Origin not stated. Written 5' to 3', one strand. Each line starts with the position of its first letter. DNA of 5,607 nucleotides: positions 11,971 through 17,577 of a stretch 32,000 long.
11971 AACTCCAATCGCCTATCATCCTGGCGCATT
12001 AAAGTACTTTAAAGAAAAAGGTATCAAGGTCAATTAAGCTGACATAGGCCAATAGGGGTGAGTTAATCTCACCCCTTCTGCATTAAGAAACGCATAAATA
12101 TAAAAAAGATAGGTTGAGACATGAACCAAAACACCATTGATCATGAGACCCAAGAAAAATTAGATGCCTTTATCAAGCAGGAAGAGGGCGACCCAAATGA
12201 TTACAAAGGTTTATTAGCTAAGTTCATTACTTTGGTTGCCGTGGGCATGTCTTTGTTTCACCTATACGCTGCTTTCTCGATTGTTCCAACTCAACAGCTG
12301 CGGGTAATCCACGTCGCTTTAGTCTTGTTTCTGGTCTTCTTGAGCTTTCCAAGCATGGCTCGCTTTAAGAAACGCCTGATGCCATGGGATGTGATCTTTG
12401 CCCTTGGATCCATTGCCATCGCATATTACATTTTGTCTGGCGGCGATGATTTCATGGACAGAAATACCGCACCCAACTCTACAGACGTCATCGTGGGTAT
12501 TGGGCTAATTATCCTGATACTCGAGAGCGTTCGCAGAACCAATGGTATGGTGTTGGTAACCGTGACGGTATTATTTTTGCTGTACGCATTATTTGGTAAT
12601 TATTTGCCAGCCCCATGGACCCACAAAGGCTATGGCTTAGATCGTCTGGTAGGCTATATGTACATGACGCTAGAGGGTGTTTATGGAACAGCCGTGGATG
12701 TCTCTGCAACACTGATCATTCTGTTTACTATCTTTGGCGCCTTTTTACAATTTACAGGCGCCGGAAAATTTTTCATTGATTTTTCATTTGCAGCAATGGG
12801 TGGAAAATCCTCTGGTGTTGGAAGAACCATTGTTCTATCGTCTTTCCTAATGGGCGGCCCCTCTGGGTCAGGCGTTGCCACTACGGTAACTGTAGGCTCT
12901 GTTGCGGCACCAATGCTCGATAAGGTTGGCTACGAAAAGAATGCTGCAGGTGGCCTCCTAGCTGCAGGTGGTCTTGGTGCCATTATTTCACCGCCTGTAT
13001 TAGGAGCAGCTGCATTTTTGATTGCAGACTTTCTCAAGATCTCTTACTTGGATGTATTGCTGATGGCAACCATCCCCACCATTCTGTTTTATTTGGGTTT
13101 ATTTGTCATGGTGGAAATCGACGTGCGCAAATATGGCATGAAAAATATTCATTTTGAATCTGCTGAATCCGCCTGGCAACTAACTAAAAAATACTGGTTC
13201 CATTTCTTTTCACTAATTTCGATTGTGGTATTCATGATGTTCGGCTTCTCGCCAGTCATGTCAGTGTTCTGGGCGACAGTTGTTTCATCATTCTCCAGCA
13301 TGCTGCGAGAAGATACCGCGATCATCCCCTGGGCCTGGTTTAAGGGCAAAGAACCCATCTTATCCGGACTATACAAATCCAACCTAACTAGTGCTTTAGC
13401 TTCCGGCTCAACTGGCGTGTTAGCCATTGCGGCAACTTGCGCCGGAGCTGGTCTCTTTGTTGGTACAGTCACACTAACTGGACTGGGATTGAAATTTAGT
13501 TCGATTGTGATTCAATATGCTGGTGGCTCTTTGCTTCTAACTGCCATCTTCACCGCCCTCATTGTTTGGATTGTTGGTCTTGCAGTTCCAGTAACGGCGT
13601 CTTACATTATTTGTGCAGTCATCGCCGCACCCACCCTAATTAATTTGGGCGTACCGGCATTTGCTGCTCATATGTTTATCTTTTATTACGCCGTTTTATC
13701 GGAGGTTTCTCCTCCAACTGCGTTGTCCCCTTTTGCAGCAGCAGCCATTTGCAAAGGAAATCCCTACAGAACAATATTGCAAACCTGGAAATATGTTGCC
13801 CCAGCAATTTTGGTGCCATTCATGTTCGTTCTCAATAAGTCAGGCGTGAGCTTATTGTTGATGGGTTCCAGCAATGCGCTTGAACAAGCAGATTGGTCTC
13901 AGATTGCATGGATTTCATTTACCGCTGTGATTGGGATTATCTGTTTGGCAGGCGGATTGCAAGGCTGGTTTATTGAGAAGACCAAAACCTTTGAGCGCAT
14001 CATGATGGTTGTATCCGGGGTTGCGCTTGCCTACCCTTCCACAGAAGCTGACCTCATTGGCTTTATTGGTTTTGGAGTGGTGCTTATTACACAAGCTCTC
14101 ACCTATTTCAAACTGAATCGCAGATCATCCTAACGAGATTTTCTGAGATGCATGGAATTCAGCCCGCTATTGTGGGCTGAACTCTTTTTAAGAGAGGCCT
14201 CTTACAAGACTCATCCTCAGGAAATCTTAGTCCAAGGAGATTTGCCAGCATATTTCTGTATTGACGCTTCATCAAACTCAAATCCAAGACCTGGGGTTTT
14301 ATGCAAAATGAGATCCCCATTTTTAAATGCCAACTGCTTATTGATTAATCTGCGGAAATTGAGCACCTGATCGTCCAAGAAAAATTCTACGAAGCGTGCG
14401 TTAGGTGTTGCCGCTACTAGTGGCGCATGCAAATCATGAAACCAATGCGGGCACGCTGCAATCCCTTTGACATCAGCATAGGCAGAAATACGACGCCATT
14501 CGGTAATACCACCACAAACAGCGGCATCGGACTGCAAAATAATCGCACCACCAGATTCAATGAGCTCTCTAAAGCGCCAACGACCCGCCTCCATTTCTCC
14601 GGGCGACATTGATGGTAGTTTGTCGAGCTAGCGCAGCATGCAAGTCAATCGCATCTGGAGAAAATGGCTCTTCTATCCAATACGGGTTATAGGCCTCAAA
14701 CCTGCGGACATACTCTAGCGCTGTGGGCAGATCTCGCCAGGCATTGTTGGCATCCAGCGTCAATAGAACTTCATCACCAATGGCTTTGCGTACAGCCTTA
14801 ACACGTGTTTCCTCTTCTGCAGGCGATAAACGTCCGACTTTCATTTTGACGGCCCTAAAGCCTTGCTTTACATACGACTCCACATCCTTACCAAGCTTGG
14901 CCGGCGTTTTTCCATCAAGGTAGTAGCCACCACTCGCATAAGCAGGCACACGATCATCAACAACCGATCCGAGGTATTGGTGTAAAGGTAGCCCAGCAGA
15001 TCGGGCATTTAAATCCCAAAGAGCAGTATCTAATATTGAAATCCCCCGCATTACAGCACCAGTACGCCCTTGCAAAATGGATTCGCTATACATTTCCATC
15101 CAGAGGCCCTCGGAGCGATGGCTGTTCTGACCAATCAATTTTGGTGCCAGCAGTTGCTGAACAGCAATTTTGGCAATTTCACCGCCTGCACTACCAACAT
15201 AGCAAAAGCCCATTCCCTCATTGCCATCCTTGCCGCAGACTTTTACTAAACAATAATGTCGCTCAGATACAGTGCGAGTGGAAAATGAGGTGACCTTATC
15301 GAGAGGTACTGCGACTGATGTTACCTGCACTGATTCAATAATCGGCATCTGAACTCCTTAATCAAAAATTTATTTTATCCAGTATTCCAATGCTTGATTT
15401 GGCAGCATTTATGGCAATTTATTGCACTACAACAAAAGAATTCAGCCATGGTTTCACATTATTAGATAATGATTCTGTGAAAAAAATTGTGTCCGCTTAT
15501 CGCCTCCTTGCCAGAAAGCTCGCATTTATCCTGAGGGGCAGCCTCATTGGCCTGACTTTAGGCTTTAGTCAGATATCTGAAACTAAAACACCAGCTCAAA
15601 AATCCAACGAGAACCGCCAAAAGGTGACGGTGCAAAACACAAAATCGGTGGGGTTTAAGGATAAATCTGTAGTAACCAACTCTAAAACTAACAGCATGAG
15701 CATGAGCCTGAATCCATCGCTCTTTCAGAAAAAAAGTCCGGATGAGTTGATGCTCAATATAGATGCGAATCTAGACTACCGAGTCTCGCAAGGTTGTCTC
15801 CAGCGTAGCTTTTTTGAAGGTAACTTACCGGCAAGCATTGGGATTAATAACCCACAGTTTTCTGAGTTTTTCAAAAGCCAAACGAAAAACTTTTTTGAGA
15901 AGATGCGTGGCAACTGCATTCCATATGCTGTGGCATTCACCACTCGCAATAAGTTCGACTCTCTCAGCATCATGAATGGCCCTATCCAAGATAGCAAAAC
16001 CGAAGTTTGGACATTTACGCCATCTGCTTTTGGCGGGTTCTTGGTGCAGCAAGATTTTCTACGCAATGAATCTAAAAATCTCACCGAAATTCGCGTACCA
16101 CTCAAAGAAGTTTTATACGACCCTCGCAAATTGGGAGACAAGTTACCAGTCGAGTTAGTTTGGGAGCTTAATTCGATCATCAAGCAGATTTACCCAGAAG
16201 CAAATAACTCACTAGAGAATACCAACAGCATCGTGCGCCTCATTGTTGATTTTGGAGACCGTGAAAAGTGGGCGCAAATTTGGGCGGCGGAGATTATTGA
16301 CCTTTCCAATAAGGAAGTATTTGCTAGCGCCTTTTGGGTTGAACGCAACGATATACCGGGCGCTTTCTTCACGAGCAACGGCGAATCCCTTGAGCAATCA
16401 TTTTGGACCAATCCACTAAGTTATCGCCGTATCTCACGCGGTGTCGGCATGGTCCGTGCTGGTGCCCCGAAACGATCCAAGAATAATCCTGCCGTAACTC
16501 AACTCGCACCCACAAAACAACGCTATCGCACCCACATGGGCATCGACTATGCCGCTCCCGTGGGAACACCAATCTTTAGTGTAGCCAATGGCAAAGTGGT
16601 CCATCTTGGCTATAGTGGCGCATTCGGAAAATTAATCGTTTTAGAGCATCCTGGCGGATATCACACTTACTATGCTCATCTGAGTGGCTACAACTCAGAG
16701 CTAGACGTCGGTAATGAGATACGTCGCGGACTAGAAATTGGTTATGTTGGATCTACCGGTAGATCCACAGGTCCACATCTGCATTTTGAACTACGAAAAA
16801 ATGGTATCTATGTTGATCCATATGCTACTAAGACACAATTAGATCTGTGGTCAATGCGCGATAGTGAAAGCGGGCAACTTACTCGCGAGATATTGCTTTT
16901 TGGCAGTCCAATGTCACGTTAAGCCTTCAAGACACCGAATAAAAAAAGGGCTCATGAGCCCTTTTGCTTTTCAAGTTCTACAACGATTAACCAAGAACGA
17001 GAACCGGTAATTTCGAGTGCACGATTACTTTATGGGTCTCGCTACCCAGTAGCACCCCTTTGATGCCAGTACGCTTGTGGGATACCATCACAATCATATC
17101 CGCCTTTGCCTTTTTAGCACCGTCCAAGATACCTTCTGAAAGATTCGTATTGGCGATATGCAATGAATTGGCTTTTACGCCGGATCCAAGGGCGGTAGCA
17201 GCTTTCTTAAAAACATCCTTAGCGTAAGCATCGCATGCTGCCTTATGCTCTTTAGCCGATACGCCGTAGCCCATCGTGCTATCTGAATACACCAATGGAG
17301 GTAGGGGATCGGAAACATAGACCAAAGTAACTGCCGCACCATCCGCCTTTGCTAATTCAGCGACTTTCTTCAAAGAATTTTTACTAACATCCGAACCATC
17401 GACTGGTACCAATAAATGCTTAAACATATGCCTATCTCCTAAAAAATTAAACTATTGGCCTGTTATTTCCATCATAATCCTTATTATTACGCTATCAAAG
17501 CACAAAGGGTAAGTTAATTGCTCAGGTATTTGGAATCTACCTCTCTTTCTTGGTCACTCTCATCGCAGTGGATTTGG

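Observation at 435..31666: One gene in three is a fresh pseudogene, while the cbb3 respiratory core stays intact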

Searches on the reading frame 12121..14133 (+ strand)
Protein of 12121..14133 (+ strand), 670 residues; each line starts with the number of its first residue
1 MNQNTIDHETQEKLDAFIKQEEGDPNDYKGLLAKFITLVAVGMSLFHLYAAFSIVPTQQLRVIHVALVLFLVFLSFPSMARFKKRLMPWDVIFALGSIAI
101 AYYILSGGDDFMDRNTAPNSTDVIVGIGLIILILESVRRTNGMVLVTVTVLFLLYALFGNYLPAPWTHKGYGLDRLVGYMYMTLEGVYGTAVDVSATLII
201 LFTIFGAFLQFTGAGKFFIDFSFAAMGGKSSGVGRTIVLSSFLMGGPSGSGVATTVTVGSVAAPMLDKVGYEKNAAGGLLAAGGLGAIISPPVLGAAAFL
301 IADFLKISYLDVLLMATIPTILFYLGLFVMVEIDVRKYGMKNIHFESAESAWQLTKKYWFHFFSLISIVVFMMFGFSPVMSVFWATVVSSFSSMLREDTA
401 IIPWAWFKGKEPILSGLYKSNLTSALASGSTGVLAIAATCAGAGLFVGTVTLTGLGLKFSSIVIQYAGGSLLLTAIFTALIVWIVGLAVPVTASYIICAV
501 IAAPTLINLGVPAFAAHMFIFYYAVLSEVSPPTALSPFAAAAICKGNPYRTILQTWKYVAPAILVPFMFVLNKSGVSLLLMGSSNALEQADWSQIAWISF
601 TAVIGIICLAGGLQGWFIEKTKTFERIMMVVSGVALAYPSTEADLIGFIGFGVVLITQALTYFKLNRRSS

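Call 6: find_related_loci(query=window:12121-14133:+, collection=genome_contigs, flank=10000)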
Query window:12121-14133:+ (670 aa) in genome_contigs; peptide patterns used: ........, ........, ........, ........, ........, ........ (x = any residue, [..] = any of these).
600 stretches matched a pattern (row limit reached: there are more); 596 encode a relative of the query (tblastn E <= 1e-3); the best 80 are kept; 80 distinct loci.
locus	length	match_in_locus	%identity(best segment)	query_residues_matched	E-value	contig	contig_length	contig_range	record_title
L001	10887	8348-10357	94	1-670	0e+0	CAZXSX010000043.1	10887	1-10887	MAG TPA_asm: uncultured Polynucleobacter sp. isolate SRP342105_co2_15 genome assembly, contig: NODE_6481_length_10887_co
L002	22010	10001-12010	94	1-670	0e+0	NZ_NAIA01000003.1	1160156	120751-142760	Polynucleobacter hirudinilacicola strain MWH-EgelM1-30-B4 2590873607, whole genome shotgun sequence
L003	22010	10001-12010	94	1-670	0e+0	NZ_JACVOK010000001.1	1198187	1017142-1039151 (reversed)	Polynucleobacter sp. 73C-SIWE NODE_1_length_1198187_cov_137.512339, whole genome shotgun sequence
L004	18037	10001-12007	93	1-669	0e+0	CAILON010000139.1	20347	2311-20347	MAG: uncultured beta proteobacterium isolate LJ-7-9m_bin-0376 genome assembly, contig: bin-0376:139/478, whole genome sh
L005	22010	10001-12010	92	1-670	0e+0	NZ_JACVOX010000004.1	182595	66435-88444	Polynucleobacter sp. AP-Kaivos-20-H2 NODE_4_length_182595_cov_113.472143, whole genome shotgun sequence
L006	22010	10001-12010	92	1-670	0e+0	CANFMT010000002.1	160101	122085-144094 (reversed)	MAG: Burkholderiaceae bacterium isolate Jr-14may18-63 genome assembly, contig: Jr-14may18-C99, whole genome shotgun sequ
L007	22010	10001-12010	92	1-670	0e+0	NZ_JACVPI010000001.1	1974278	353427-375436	Polynucleobacter sp. JS-Polo-80-F4 NODE_1_length_1974278_cov_155.375624, whole genome shotgun sequence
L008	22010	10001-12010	91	1-670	0e+0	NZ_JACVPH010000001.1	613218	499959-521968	Polynucleobacter sp. JS-Fieb-80-E5 NODE_1_length_613218_cov_111.831, whole genome shotgun sequence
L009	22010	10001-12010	91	1-670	0e+0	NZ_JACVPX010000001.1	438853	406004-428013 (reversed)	Polynucleobacter sp. Tro8-14-1 NODE_15copy1-NODE_1_cov_ca150, whole genome shotgun sequence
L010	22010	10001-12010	94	1-670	0e+0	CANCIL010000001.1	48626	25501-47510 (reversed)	MAG: Betaproteobacteria bacterium isolate JR-MC-I-240519-71 genome assembly, contig: JR-MC-I-240519-C1065, whole genome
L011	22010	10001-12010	92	1-670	0e+0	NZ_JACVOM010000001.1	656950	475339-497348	Polynucleobacter sp. 15G-AUS-farblos NODE_1_length_656950_cov_157.086250, whole genome shotgun sequence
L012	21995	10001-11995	93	1-665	0e+0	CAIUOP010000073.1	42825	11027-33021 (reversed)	MAG: uncultured beta proteobacterium isolate Loclat_bin-20581 genome assembly, contig: bin-20581:73/90, whole genome sho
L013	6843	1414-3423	92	1-670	0e+0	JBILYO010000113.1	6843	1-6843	MAG: Polynucleobacter sp. isolate ME2019-02-15D0_3300044639_group8_bin2 Rohwer_bin2205_scaffold_3970_c1, whole genome sh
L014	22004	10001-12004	91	1-668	0e+0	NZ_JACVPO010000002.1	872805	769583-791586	Polynucleobacter hallstattensis strain MWH-Hall10 NODE_2_length_872805_cov_132.951, whole genome shotgun sequence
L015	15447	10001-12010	91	1-670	0e+0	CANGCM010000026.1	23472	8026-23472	MAG: Burkholderiaceae bacterium isolate Jr-28jun17-129 genome assembly, contig: Jr-28jun17-C3050, whole genome shotgun s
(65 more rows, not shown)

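Call 18: find_homologous_proteins(query=window:12121-14133:+, max_evalue=1e-100)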
Query window:12121-14133:+ (670 aa): 7998 proteins with E <= 1e-100 among 8000 candidates; the best 120 are listed.
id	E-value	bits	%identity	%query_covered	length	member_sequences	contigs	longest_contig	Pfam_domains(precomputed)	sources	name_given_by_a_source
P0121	0.0e+0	1355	92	100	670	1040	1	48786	PF11874.14,PF06808.19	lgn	-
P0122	0.0e+0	1352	92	100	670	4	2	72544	PF11874.14,PF06808.19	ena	-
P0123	0.0e+0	1344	92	100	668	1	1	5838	PF11874.14,PF06808.19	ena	-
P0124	0.0e+0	1339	91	100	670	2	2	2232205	PF11874.14,PF06808.19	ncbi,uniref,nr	ncbi:C4-dicarboxylate ABC transporter permease [Polynucleobacter wuianus]|uniref:C4-dicarboxylate AB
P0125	0.0e+0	1337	91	100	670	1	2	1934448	PF11874.14,PF06808.19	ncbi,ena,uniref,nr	ncbi:TRAP transporter permease [Polynucleobacter necessarius]|uniref:TRAP transporter permease n=1 T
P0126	0.0e+0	1320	90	99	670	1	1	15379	PF11874.14,PF06808.19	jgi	jgi:TRAP transporter 4TM/12TM fusion protein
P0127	0.0e+0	1319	90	99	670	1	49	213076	PF11874.14,PF06808.19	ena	-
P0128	0.0e+0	1316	90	99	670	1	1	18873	PF11874.14,PF06808.19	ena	-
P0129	0.0e+0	1315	90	99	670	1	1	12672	PF11874.14,PF06808.19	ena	-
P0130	0.0e+0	1315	90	100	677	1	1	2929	PF11874.14,PF06808.19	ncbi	ncbi:MAG: hypothetical protein RLZZ406_1252 [Pseudomonadota bacterium]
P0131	0.0e+0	1315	90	100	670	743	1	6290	PF11874.14,PF06808.19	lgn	-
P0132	0.0e+0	1314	89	99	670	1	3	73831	PF11874.14,PF06808.19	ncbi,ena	-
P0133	0.0e+0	1313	89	99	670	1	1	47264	PF11874.14,PF06808.19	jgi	-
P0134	0.0e+0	1312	89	99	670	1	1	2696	PF11874.14,PF06808.19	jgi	-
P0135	0.0e+0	1312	89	99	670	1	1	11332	PF11874.14,PF06808.19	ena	-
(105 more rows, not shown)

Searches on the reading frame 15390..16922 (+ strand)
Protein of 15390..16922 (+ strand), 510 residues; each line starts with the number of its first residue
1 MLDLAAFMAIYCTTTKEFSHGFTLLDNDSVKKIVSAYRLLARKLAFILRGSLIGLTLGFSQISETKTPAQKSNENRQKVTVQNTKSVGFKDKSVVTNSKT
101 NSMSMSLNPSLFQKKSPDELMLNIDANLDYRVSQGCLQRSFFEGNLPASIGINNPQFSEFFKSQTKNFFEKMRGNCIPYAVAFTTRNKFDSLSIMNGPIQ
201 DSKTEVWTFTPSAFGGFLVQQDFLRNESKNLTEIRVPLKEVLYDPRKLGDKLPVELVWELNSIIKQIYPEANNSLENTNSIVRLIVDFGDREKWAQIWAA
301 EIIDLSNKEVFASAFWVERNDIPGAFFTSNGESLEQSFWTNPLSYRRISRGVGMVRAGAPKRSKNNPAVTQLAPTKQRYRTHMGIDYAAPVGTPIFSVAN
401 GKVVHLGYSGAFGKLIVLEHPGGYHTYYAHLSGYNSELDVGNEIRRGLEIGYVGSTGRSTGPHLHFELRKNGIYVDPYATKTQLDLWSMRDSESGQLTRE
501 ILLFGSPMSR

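Call 25: find_homologous_proteins(query=window:15390-16922:+, max_evalue=1e-80)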
Query window:15390-16922:+ (510 aa): 710 proteins with E <= 1e-80 among 8000 candidates; the best 120 are listed.
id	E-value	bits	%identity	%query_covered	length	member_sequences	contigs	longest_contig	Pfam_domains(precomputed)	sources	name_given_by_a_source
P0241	0.0e+0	1162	100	100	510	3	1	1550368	PF01551.30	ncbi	-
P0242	1.7e-275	932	87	93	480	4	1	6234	PF01551.30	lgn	-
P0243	1.9e-273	926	85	93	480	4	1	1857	PF01551.30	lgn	-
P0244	4.3e-266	901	80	98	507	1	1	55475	PF01551.30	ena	-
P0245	7.0e-265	897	86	86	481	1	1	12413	PF01551.30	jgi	jgi:murein DD-endopeptidase MepM/ murein hydrolase activator NlpD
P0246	7.4e-265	897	87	87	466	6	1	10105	PF01551.30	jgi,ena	-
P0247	1.6e-264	896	86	87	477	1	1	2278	PF01551.30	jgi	-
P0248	3.3e-264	895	85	88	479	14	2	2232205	PF01551.30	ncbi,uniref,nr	ncbi:peptidase M23 [Polynucleobacter wuianus]|uniref:Peptidase M23 n=1 Tax=Polynucleobacter wuianus 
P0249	3.9e-264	895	86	86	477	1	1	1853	PF01551.30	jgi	-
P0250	4.0e-264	895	86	87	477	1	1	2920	PF01551.30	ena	-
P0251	4.3e-264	895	86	86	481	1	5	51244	PF01551.30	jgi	jgi:murein DD-endopeptidase MepM/ murein hydrolase activator NlpD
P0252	5.1e-264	895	86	86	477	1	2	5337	PF01551.30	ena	-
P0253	5.4e-264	895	86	86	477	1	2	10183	PF01551.30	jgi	-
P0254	5.7e-264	894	85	88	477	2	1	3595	PF01551.30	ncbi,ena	-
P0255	6.2e-264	894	86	86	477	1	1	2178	PF01551.30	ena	-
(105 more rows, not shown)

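Call 26: find_encoding_contigs(protein=P0241, flank=10000, max_places=4)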
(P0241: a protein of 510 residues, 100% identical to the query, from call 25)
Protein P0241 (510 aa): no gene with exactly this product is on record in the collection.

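Call 27: list_cluster_members(proteins=[P0241, P0001])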
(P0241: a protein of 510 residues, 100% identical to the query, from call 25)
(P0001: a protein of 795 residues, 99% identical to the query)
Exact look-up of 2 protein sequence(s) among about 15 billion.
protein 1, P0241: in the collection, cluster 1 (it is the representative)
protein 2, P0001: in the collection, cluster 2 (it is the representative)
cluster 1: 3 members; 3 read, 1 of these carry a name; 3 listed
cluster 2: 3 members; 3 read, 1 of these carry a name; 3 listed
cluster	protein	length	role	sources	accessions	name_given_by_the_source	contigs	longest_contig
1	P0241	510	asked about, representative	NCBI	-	-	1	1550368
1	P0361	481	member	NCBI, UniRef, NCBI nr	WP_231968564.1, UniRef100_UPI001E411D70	M23 family metallopeptidase [Polynucleobacter necessarius] | M23 family metallopeptidase n=1 Tax=Polynucleobacter necessarius TaxID=576610 ...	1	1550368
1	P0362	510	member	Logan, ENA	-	-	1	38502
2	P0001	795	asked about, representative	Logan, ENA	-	-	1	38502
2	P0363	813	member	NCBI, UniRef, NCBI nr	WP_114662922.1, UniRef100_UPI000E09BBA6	heavy metal translocating P-type ATPase [Polynucleobacter necessarius] | heavy metal translocating P-type ATPase n=1 Tax=Polynucleobacter necessarius TaxID=576610 ...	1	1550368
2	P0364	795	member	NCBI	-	-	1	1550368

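Call 28: find_encoding_contigs(protein=P0362, flank=10000, max_places=4)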
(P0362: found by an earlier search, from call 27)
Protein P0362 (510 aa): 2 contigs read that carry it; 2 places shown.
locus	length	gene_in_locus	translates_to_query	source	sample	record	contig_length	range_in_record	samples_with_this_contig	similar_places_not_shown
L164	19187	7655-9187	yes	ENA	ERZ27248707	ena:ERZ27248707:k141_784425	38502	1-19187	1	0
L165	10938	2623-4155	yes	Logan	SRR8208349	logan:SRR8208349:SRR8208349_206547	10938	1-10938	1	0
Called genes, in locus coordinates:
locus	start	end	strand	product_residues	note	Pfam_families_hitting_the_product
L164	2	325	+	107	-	?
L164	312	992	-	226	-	PF01292:Ni_hydr_CYTB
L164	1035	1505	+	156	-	PF05977:MFS_3, PF07690:MFS_1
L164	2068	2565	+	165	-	PF02826:2-Hacid_dh_C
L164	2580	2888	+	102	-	-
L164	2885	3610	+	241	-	PF00701:DHDPS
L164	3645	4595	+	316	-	PF16868:NMT1_3, PF09084:NMT1 (weak), PF12974:Phosphonate-bd (weak)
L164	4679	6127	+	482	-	PF06808:DctM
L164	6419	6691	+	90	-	PF11874:DUF3394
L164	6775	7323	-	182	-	PF13378:MR_MLE_C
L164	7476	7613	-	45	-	-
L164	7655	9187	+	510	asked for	PF01551:Peptidase_M23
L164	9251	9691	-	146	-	PF00582:Usp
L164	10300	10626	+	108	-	PF23544:AtuA_ferredoxin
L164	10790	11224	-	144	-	PF03401:TctC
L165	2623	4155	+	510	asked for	PF01551:Peptidase_M23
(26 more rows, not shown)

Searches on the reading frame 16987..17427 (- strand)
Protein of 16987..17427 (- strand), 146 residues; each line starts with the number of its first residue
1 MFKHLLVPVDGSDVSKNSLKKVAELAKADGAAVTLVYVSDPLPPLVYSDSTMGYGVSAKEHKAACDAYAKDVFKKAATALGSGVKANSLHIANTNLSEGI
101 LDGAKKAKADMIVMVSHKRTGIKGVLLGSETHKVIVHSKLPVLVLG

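Call 19: find_encoding_contigs(protein=window:16987-17427:-, flank=10000, max_places=4)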
Protein window:16987-17427:- (146 aa): no gene with exactly this product is on record in the collection.
